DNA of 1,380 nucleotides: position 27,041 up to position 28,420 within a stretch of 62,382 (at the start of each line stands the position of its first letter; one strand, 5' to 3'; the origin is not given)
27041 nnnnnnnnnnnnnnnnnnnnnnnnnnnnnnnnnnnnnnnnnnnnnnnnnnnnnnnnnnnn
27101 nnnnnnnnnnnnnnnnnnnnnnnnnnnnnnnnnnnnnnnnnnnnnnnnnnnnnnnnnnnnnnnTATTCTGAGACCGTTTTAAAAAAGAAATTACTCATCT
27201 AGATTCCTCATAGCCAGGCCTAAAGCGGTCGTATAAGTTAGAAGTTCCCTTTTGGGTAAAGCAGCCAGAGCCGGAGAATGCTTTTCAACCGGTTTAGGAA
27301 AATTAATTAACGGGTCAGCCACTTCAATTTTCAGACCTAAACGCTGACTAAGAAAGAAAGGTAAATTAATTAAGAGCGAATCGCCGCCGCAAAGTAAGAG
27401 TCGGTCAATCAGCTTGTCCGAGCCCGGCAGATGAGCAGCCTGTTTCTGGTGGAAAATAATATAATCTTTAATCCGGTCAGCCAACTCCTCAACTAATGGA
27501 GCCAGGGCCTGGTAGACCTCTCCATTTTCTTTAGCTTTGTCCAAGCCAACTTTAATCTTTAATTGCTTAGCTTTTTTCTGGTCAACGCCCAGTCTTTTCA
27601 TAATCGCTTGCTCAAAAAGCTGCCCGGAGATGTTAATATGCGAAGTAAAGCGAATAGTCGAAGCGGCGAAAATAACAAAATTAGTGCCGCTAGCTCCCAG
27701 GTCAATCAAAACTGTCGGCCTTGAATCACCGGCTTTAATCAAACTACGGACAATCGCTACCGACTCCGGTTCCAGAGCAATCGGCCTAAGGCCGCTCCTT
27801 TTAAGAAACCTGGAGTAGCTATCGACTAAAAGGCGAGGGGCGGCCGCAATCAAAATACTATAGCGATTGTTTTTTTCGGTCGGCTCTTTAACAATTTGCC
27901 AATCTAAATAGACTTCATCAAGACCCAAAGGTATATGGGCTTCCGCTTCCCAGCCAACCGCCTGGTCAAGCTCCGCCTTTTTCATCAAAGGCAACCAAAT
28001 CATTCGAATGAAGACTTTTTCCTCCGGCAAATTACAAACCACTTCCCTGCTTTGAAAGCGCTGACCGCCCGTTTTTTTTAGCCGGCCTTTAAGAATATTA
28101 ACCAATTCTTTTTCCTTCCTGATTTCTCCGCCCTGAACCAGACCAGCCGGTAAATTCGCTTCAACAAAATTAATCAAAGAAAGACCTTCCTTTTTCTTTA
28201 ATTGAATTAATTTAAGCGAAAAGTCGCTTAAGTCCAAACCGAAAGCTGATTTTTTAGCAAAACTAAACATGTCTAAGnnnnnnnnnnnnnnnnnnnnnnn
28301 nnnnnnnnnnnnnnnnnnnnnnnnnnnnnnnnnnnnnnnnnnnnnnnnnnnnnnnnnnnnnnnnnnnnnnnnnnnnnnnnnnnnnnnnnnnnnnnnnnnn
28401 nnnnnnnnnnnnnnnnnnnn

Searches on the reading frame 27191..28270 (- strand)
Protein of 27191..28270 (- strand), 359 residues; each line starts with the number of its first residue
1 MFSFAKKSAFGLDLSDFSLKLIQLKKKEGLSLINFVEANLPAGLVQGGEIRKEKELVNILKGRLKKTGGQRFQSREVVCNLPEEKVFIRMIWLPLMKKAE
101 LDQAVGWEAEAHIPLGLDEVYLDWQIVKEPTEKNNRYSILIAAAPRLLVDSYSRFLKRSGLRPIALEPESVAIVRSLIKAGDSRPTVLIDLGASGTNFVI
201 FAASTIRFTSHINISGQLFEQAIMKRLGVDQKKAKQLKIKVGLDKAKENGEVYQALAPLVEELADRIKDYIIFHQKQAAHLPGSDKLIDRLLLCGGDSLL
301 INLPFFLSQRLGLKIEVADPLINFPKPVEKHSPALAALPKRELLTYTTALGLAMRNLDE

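Call 78: search_protein_families(library=pfam, proteins=[window:27191-28270:-], max_evalue=0.00001)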
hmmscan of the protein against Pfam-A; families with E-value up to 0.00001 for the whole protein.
window:27191-28270:- (359 aa): 3 families
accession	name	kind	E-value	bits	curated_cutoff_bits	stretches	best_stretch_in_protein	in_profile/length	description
PF11104.14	PilM_2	-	3.6e-40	138.4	27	1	11-356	1-339/340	Type IV pilus assembly protein PilM;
PF14450.12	FtsA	-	4.5e-09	37.2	31.8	1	187-335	1-122/127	Cell division protein FtsA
PF06723.19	MreB_Mbl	-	2e-06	27.3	27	0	172-250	133-217/327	MreB/Mbl protein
